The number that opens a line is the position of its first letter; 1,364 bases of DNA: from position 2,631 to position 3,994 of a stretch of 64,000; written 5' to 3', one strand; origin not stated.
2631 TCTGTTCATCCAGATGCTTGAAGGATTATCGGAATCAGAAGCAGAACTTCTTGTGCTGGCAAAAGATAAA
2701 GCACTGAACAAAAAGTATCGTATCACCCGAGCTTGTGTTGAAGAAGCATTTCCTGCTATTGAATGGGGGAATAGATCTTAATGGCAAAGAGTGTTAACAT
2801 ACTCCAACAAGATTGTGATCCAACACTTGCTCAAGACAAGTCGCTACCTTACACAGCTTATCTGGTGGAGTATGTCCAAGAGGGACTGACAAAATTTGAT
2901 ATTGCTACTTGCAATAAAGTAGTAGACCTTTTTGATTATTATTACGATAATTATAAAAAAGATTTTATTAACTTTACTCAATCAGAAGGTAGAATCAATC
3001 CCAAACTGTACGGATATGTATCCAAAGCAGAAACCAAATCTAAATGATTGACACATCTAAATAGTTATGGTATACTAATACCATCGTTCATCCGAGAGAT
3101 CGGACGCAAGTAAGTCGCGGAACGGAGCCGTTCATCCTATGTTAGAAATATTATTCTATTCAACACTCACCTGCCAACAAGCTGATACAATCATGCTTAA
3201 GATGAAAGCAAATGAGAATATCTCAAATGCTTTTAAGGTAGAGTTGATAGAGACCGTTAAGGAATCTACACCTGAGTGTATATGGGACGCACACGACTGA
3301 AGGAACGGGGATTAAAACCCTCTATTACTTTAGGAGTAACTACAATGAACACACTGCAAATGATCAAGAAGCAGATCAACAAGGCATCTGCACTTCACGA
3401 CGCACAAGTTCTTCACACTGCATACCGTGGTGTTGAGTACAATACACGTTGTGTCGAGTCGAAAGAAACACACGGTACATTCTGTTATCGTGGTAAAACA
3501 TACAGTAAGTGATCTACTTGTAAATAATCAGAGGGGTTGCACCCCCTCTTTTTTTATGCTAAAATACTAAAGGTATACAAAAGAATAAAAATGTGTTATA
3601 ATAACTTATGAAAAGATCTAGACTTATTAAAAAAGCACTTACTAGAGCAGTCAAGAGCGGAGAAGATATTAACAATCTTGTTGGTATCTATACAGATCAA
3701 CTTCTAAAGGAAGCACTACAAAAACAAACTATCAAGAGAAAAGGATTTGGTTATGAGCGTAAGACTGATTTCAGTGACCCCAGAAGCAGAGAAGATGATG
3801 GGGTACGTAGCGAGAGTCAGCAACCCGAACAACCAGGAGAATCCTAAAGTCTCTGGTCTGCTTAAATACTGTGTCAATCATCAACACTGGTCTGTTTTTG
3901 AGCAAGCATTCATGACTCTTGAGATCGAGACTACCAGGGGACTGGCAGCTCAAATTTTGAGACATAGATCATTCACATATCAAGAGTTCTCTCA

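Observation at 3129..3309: A 53-aa ORF sits inside the P2 loop of the second aptamer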

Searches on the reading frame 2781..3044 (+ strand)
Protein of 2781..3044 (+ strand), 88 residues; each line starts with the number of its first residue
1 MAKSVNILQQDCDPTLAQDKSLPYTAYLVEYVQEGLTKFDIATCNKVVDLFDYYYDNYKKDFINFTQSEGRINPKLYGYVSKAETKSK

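Call 14: search_protein_families(library=pfam, proteins=[window:2781-3044:+], max_evalue=1)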
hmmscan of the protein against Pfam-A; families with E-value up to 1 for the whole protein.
window:2781-3044:+ (88 aa): 0 families

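Call 15: search_protein_families(library=phrogs, proteins=[window:2781-3044:+], max_evalue=0.01)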
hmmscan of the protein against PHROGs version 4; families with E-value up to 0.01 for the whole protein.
window:2781-3044:+ (88 aa): 1 family
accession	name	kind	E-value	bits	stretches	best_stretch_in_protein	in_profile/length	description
phrog_485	-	unknown function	2.3e-37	127.9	1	2-87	3-88/89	-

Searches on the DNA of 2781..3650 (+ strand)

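Call 4: search_rna_families(source=window, start=2950, end=3650, threshold=evalue, max_evalue=10, show_alignments=6)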
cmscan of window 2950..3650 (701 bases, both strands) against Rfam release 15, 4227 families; matches with E-value up to 10: 7.
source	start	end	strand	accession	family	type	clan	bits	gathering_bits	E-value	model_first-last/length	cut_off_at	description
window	3083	3128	+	RF01739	Glutamine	Cis-reg; riboswitch;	-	27.7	35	0.00088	1-53/53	no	Glutamine riboswitch aptamer (glnA leader)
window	3518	3603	-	RF02059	STnc50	Gene; sRNA;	-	20.3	55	0.97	1-84/84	no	Salmonella enterica sRNA STnc40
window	3032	3135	+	RF02896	S774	Gene; sRNA;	-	19.3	48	9.6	1-95/95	no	Staphylococcus sRNA 774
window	3463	3579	-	RF00113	SIB_RNA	Gene; antitoxin;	-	17.9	56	0.73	1-147/147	no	Short Intergenic Abundant RNA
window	3193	3240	+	RF00341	snoZ39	Gene; snRNA; snoRNA; CD-box;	-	16.7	39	4.5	1-63/63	no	Small nucleolar RNA Z39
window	3457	3560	+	RF00558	L20_leader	Cis-reg; leader;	-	16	58.7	2.5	1-127/127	no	Ribosomal protein L20 leader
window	3510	3581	-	RF00233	Tymo_tRNA-like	Cis-reg;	-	12.1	40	9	1-84/84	no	Tymovirus/Pomovirus/Furovirus tRNA-like 3' UTR element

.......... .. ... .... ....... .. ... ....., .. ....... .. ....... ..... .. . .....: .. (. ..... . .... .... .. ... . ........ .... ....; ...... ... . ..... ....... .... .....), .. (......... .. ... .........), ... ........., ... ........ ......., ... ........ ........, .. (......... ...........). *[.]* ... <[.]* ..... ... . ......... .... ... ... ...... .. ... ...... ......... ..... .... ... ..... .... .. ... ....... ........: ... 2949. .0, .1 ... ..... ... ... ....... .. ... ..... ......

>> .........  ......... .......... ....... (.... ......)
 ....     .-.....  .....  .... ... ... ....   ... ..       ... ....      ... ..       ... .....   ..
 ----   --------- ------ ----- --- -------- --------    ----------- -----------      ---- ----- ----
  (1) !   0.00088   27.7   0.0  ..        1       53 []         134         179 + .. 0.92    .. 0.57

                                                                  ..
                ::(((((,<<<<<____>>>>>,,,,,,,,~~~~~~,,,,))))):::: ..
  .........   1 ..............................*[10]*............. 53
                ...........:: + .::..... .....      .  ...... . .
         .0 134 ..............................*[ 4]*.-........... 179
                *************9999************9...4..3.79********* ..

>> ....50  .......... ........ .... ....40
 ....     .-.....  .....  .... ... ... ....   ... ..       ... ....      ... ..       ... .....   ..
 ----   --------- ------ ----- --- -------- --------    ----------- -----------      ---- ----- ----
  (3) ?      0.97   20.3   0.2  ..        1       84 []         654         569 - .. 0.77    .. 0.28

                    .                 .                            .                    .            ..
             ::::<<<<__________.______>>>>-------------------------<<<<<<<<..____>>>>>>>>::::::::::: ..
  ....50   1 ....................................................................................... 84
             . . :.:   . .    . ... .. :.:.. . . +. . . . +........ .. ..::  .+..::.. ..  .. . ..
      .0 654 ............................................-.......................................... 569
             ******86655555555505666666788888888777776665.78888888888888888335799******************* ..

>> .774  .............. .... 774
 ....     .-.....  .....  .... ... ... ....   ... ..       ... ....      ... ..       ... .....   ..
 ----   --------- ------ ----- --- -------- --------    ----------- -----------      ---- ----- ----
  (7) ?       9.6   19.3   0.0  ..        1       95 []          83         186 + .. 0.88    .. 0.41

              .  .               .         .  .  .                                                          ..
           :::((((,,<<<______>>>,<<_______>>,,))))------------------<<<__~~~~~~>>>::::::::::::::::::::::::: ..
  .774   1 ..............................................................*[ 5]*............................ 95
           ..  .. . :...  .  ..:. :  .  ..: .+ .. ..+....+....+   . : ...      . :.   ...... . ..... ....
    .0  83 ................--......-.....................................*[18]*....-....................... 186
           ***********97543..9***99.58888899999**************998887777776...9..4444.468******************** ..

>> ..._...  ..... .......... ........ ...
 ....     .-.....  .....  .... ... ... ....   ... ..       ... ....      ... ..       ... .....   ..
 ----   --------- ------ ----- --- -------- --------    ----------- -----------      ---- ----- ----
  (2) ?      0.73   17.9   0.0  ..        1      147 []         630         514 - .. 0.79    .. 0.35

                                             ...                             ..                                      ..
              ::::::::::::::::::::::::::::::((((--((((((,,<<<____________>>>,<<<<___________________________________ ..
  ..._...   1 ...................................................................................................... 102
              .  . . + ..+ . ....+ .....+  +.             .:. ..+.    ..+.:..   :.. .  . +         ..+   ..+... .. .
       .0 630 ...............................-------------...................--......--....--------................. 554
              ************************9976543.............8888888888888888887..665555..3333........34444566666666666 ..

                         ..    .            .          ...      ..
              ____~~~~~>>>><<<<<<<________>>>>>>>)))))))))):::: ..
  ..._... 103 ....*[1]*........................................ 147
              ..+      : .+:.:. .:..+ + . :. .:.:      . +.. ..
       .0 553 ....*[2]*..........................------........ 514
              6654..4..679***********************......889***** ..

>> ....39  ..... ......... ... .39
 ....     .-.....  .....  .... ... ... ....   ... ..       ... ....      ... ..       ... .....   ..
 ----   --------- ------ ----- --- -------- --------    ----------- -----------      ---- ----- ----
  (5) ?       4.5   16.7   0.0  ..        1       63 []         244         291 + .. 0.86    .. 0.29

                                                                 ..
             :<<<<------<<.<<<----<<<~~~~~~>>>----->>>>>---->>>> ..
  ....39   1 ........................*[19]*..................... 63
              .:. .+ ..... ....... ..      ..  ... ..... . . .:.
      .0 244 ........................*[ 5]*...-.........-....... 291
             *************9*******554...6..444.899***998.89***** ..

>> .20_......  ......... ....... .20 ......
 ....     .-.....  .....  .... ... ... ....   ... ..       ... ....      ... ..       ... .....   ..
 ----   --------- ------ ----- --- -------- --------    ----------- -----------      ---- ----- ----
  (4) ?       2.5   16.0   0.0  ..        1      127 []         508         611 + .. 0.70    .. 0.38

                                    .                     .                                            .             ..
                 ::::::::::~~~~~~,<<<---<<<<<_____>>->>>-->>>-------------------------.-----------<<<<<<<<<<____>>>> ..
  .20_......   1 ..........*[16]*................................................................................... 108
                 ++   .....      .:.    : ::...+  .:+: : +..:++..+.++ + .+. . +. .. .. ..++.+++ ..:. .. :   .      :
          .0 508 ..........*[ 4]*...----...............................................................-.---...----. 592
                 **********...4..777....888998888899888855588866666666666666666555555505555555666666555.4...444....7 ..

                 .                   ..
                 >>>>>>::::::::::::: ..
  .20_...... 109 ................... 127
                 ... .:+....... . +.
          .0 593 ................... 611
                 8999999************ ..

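Call 5: search_dna_similar(query=window:2781-3620:+, collection=phages, mode=distant, max_rows=40)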
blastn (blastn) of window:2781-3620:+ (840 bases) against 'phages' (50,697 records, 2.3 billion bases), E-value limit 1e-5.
Records with a match: 418; places in all: 559; records where one place covers at least 80% of the query: 17.
Best place of each record, by identity: 80-90% 90; 60-80% 328.
By first word of the organism name: Synechococcus 348; Cyanophage 62; Prochlorococcus 8.
By host as written in the record: - 165; Synechococcus 107; Synechococcus sp. 33; Synechococcus sp. WH7803 28; Synechococcus sp. WH8102 20; Synechococcus sp. WH 7803 13; Synechococcus sp. MW02 10; Parasynechococcus marenigrum WH 8102 7; and 18 more.
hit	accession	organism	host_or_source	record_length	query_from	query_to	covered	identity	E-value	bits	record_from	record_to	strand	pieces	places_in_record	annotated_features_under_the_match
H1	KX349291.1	Cyanophage S-RIM44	Synechococcus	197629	15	783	85%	74.3%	3e-95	428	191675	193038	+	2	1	S-adenosylmethionine decarboxylase proenzyme | hypothetical protein (x4)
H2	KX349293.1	Cyanophage S-RIM44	Synechococcus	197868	15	783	85%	74.3%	3e-95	428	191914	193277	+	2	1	S-adenosylmethionine decarboxylase proenzyme | hypothetical protein (x4)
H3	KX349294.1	Cyanophage S-RIM44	Synechococcus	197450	15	783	85%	74.3%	3e-95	428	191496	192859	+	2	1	S-adenosylmethionine decarboxylase proenzyme | hypothetical protein (x4)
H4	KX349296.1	Cyanophage S-RIM44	Synechococcus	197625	15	783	85%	74.3%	3e-95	428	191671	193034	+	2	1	S-adenosylmethionine decarboxylase proenzyme | hypothetical protein (x4)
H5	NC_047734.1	Cyanophage S-RIM44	Synechococcus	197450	15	783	85%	74.3%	3e-95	428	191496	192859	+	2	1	S-adenosylmethionine decarboxylase | hypothetical protein (x4)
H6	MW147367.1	Synechococcus phage S-H9-2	Synechococcus sp. WH 8102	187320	1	785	88%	71.3%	1e-50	335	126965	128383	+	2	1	S-adenosylmethionine decarboxylase proenzyme | hypothetical protein (x6)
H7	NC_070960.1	Synechococcus phage S-H9-2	Synechococcus sp. WH 8102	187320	1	785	88%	71.3%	1e-50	335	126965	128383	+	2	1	S-adenosylmethionine decarboxylase | hypothetical protein (x6)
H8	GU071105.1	Prochlorococcus phage Syn1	Synechococcus sp. WH8101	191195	15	783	80%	74.5%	2e-90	411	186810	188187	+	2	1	speD: SpeD | hypothetical protein (x4)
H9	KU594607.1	Cyanophage S-RIM44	Synechococcus sp.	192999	15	783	80%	74.5%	2e-90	411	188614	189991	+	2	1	S-adenosylmethionine decarboxylase proenzyme | hypothetical protein (x4)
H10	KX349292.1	Cyanophage S-RIM44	Synechococcus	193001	15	783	80%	74.5%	2e-90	411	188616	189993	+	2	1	S-adenosylmethionine decarboxylase proenzyme | hypothetical protein (x4)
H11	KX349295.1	Cyanophage S-RIM44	Synechococcus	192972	15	783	80%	74.5%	2e-90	411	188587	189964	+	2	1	S-adenosylmethionine decarboxylase proenzyme | hypothetical protein (x4)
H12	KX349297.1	Cyanophage S-RIM44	Synechococcus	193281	15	783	80%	74.5%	2e-90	411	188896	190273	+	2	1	S-adenosylmethionine decarboxylase proenzyme | hypothetical protein (x4)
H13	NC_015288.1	Prochlorococcus phage Syn1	Synechococcus sp. WH8101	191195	15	783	80%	74.5%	2e-90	411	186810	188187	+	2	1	speD: S-adenosylmethionine decarboxylase | hypothetical protein (x4)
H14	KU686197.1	Synechococcus phage S-CAM3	Synechococcus sp.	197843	28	786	82%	71.4%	2e-79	384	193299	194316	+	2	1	hypothetical protein (x4)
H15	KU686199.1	Synechococcus phage S-CAM3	Synechococcus sp.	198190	28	786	82%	71.3%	7e-78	379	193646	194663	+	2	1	hypothetical protein (x4)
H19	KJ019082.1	Synechococcus phage ACG-2014i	-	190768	286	785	60%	85.3%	7e-154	550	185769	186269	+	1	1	hypothetical protein (x2)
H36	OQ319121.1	Synechococcus phage S-BM3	Synechococcus sp. WH 7803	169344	277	781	60%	73.9%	1e-75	290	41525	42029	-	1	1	hypothetical protein (x2)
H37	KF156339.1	Synechococcus phage S-MbCM25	Synechococcus sp. WH7803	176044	284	786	60%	72.4%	9e-64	250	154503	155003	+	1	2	hypothetical protein (x2)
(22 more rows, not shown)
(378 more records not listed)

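Call 6: get_annotated_region(hit=H19, flank=600)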
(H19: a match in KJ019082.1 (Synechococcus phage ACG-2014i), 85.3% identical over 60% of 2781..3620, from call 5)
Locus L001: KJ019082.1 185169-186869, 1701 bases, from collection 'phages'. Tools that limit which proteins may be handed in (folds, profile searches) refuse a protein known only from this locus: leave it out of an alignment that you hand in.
description: Synechococcus phage ACG-2014i isolate Syn7803US120, complete genome.
organism: Synechococcus phage ACG-2014i (NCBI taxid 1493513)
taxonomy: Viruses; Duplodnaviria; Heunggongvirae; Uroviricota; Caudoviricetes; Kyanoviridae; Chalconvirus; Chalconvirus acg2014i
host: -; source: -; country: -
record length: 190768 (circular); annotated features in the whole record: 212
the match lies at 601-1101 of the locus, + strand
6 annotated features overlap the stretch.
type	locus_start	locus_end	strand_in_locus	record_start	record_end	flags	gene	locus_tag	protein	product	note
CDS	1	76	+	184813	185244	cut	-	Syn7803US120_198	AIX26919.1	hypothetical protein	-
CDS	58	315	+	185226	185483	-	-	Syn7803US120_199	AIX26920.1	hypothetical protein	-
CDS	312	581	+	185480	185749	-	-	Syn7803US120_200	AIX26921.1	hypothetical protein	-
CDS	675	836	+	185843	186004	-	-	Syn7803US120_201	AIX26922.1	hypothetical protein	-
CDS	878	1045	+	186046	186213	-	-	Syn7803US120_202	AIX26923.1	hypothetical protein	-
CDS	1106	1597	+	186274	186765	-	-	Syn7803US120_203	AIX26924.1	hypothetical protein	-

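Call 7: get_annotated_region(hit=H36, flank=600)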
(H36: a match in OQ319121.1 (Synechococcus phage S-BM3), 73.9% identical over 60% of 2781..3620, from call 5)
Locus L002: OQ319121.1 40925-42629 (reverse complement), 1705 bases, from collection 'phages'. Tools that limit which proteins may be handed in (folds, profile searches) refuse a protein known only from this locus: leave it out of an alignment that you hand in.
description: Synechococcus phage S-BM3, complete genome.
organism: Synechococcus phage S-BM3 (NCBI taxid 753087)
taxonomy: Viruses; Duplodnaviria; Heunggongvirae; Uroviricota; Caudoviricetes; Kyanoviridae
host: Synechococcus sp. WH 7803; source: Sargasso Sea; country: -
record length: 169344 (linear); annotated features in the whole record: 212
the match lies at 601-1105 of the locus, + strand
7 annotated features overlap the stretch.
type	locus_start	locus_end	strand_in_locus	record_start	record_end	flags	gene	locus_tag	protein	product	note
CDS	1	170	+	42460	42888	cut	-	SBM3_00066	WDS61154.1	hypothetical protein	177504:177959 T4-GC_313 Hypothetical protein forward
CDS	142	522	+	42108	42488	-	-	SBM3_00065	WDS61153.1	hypothetical protein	127434:127769 T4-GC_410 Hypothetical protein forward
CDS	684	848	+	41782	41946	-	-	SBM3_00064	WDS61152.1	hypothetical protein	160840:161004 T4-GC_430 Hypothetical protein forward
CDS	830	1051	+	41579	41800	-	-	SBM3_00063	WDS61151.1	hypothetical protein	161073:161237 T4-GC_937 Hypothetical protein forward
CDS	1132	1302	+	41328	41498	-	-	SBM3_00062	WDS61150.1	hypothetical protein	187258:187482 T4-GC_1265 Hypothetical protein forward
CDS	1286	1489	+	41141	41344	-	-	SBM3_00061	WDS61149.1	hypothetical protein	119848:120069 T4-GC_275 Hypothetical protein forward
CDS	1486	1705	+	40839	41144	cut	-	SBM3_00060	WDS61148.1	hypothetical protein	168786:168953 T4-GC_1457 Hypothetical protein forward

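Call 8: get_annotated_region(hit=H37, flank=600)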
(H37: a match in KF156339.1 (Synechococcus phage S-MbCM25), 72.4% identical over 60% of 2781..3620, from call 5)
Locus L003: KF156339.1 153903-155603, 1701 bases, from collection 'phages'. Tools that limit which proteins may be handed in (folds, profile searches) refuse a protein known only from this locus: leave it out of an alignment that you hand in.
description: Synechococcus phage S-MbCM25, complete genome.
organism: Synechococcus phage S-MbCM25 (NCBI taxid 1340811)
taxonomy: Viruses; Duplodnaviria; Heunggongvirae; Uroviricota; Caudoviricetes; Kyanoviridae; Namakavirus; Namakavirus smbcm6
host: Synechococcus sp. WH7803; source: -; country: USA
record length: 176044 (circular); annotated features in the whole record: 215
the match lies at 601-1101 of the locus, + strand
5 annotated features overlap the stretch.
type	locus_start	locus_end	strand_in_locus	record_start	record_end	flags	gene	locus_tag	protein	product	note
CDS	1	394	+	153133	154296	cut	-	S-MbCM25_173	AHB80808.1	ribonucleotide reductase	similar to T4-GC_1032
CDS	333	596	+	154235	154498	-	-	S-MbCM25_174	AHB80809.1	hypothetical protein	similar to T4-GC_659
CDS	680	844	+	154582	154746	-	-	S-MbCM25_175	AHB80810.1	hypothetical protein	similar to T4-GC_430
CDS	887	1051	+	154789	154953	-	-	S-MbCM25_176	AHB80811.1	hypothetical protein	similar to T4-GC_937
CDS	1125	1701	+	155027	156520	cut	-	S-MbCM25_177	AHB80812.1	Nol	similar to T4-GC_1343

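Call 9: get_annotated_region(hit=H1, flank=600)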
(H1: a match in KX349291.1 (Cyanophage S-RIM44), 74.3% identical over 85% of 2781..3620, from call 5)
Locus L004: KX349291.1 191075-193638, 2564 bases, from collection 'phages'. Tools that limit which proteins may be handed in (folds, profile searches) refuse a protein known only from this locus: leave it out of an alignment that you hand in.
description: Cyanophage S-RIM44 isolate ES_42_0910, complete genome.
organism: Cyanophage S-RIM44 (NCBI taxid 1278485)
taxonomy: Viruses; Duplodnaviria; Heunggongvirae; Uroviricota; Caudoviricetes; Kyanoviridae; Vellamovirus; Vellamovirus rhodeisland44
host: Synechococcus; source: -; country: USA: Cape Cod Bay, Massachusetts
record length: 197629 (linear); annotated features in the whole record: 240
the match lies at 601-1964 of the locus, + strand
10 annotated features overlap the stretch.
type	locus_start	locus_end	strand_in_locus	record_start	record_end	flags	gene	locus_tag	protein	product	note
CDS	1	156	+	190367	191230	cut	-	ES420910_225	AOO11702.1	ribonuclease Rnh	-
CDS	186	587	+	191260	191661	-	-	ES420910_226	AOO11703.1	hypothetical protein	-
CDS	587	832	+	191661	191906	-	-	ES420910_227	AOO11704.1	hypothetical protein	-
CDS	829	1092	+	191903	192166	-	-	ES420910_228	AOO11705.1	hypothetical protein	-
CDS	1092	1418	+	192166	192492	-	-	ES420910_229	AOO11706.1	S-adenosylmethionine decarboxylase proenzyme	-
CDS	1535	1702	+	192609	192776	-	-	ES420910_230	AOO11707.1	hypothetical protein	-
CDS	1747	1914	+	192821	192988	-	-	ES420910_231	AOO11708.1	hypothetical protein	-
CDS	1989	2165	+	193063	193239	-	-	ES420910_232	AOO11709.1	hypothetical protein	-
CDS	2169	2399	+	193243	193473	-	-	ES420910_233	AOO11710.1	hypothetical protein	-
CDS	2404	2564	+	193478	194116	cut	-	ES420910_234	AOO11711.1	thymidylate synthase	thymidylate synthase ThyX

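Call 66: search_dna_similar(query=window:3083-3345:+, collection=phages, mode=distant, max_rows=12, rows=spread)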
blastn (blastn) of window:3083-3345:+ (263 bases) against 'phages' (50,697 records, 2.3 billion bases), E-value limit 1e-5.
Records with a match: 364; places in all: 364; records where one place covers at least 80% of the query: 279.
Best place of each record, by identity: 95-99% 22; 90-95% 28; 80-90% 34; 60-80% 280.
By first word of the organism name: Synechococcus 301; Cyanophage 58; Prochlorococcus 4; Marine 1.
By host as written in the record: - 122; Synechococcus 107; Synechococcus sp. 33; Synechococcus sp. WH7803 28; Synechococcus sp. WH8102 18; Synechococcus sp. WH 7803 13; Synechococcus sp. MW02 10; Parasynechococcus marenigrum WH 8102 6; and 14 more.
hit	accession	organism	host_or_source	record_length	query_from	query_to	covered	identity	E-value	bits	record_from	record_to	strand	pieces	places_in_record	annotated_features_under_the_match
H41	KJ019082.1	Synechococcus phage ACG-2014i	-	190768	20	254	89%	94.9%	2e-98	364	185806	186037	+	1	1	hypothetical protein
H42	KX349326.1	Cyanophage S-RIM12_WH_05_0310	USA: Vineyard Sound, Massachusetts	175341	20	262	92%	79.8%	8e-52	208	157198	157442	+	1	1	hypothetical protein (x2)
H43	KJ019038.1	Synechococcus phage ACG-2014a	-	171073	20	262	92%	78.1%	8e-46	188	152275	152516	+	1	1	hypothetical protein (x2)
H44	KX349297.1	Cyanophage S-RIM44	Synechococcus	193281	17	258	92%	77.4%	4e-43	179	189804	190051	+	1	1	hypothetical protein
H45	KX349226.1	Synechococcus phage S-RIM2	USA: Vineyard Sound, Massachusetts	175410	21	263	92%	76.0%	3e-38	164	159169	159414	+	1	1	hypothetical protein (x2)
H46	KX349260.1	Synechococcus phage S-RIM2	Synechococcus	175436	21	263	92%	76.0%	3e-38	164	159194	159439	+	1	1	hypothetical protein (x2)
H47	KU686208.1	Synechococcus phage S-CAM22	Synechococcus sp.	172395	20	263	93%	71.1%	2e-22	111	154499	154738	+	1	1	hypothetical protein (x2)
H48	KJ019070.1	Synechococcus phage ACG-2014d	-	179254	20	255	90%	71.4%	6e-22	109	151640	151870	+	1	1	hypothetical protein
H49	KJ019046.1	Synechococcus phage ACG-2014d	-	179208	20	255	90%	71.0%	7e-21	106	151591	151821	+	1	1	hypothetical protein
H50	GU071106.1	Synechococcus phage Syn19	Synechococcus sp. WH8109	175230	21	227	79%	69.2%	3e-12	77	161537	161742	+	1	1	hypothetical protein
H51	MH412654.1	Synechococcus phage S-T4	Synechococcus sp. WH 7803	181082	2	65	24%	87.5%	3e-12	77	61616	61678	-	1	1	none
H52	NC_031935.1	Synechococcus phage S-WAM2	Synechococcus sp.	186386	20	59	15%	97.5%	2e-8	65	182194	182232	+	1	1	none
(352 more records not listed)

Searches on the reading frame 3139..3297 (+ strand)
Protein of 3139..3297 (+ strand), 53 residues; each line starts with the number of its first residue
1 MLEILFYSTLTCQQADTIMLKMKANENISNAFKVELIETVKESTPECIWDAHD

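Call 13: find_related_loci(query=window:3139-3297:+, collection=viral_contigs, flank=1500)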
Query window:3139-3297:+ (53 aa) in viral_contigs; peptide patterns used: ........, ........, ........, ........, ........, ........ (x = any residue, [..] = any of these).
200 stretches matched a pattern; 190 encode a relative of the query (tblastn E <= 1e-3); the best 80 are kept; 80 distinct loci.
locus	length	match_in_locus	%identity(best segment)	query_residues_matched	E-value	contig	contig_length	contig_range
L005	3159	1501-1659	96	1-53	5e-32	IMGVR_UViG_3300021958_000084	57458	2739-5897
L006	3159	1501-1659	94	1-53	9e-32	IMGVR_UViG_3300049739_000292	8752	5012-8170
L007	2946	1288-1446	94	1-53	9e-32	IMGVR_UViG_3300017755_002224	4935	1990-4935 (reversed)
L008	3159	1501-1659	94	1-53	9e-32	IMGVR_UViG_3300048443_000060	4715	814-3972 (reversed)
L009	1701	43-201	94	1-53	9e-32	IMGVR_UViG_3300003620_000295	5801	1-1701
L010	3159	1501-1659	94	1-53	9e-32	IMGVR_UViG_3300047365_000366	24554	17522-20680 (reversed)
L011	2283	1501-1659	94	1-53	9e-32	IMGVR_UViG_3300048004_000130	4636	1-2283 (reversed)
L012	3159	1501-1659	94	1-53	9e-32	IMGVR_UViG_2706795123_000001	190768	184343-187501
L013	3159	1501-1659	94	1-53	9e-32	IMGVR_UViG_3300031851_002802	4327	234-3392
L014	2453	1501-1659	94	1-53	9e-32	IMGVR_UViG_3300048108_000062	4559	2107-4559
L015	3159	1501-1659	94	1-53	8e-32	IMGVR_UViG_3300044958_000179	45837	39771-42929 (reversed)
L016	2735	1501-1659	94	1-53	1e-31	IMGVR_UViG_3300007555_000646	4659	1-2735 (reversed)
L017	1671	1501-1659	94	1-53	2e-31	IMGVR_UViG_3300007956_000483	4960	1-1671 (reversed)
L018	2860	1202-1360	94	1-53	1e-31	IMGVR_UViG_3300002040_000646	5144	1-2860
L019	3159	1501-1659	94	1-53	1e-31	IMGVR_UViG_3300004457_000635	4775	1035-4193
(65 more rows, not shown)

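Call 14: search_protein_families(library=pfam, proteins=[window:3139-3297:+], max_evalue=1)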
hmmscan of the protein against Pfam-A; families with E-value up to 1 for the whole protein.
window:3139-3297:+ (53 aa): 0 families

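Call 15: search_protein_families(library=phrogs, proteins=[window:3139-3297:+], max_evalue=0.01)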
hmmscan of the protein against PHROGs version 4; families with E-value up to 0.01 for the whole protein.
window:3139-3297:+ (53 aa): 1 family
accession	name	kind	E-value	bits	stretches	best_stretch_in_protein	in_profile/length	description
phrog_504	-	unknown function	1.8e-27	95.8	1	1-53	1-53/53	-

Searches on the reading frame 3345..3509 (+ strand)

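Call 14: search_protein_families(library=pfam, proteins=[window:3345-3509:+], max_evalue=1)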
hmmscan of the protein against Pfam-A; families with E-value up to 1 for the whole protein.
window:3345-3509:+ (55 aa): 1 family
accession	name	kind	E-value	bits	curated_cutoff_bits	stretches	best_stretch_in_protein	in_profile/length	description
PF14105.11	DUF4278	-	0.00045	21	25.3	1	26-53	4-33/57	Domain of unknown function (DUF4278)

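Call 15: search_protein_families(library=phrogs, proteins=[window:3345-3509:+], max_evalue=0.01)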
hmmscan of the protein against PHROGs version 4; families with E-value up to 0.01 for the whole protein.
window:3345-3509:+ (55 aa): 2 families
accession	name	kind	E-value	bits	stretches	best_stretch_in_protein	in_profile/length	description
phrog_545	-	unknown function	3.2e-36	124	1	1-55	1-55/55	-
phrog_5049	-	unknown function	0.0097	16.7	0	24-55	3-41/47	-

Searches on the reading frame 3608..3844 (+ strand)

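Call 14: search_protein_families(library=pfam, proteins=[window:3608-3844:+], max_evalue=1)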
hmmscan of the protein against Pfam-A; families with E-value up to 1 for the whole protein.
window:3608-3844:+ (79 aa): 0 families

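Call 15: search_protein_families(library=phrogs, proteins=[window:3608-3844:+], max_evalue=0.01)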
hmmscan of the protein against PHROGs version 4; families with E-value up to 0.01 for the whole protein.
window:3608-3844:+ (79 aa): 1 family
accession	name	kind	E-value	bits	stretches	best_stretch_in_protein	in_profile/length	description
phrog_6449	-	unknown function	2.5e-24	86.8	1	1-79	4-84/90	-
